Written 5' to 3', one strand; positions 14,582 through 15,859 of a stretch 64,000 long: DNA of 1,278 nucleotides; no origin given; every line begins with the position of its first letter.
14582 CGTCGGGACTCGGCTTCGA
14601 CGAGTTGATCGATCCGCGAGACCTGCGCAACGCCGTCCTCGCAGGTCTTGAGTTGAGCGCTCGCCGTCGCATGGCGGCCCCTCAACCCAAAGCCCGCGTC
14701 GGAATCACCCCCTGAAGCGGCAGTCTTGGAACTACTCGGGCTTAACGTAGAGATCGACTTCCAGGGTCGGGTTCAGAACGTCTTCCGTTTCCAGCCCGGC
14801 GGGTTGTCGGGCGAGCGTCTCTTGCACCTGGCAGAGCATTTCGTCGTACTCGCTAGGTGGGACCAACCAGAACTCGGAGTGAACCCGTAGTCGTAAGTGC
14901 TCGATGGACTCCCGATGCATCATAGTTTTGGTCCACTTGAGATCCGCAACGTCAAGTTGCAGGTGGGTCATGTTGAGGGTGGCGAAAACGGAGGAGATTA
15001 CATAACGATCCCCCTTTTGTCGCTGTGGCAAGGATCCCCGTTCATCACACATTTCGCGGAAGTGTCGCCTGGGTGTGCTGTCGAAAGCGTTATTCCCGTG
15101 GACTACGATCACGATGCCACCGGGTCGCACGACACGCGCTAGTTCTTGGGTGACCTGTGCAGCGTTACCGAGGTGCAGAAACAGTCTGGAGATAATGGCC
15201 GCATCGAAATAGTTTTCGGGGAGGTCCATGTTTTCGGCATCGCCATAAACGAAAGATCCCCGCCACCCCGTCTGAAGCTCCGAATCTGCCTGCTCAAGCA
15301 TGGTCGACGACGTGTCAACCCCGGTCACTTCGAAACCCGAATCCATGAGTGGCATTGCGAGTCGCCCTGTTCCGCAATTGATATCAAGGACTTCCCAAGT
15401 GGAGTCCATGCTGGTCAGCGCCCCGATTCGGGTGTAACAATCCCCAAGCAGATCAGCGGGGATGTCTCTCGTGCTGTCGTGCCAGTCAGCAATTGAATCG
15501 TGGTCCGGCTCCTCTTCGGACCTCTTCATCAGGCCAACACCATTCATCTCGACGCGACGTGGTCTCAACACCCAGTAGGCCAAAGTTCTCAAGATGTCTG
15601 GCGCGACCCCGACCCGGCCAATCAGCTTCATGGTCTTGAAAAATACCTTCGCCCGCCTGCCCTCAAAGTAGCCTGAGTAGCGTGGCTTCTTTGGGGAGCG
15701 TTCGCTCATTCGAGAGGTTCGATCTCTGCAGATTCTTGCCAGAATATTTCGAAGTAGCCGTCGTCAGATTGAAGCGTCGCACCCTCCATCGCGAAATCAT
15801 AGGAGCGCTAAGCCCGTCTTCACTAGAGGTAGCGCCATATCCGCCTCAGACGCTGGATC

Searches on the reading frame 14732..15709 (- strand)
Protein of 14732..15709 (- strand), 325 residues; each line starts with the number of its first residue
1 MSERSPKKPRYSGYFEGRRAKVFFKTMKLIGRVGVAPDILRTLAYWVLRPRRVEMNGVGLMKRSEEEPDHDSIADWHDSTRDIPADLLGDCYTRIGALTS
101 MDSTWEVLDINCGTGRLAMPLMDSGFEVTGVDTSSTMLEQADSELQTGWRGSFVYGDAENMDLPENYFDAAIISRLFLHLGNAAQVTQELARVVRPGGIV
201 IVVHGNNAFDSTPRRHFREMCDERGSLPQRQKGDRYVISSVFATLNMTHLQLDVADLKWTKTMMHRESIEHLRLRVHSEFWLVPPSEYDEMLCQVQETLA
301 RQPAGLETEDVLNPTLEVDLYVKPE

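Call 99: search_protein_families(library=padloc, proteins=[window:14732-15709:-], max_evalue=0.00001)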
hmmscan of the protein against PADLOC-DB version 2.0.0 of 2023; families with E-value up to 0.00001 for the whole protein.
window:14732-15709:- (325 aa): 1 family
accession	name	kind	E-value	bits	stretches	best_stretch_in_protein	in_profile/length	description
PDLC04134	mad2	-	2.7e-18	64.1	1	107-226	295-418/492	mads_2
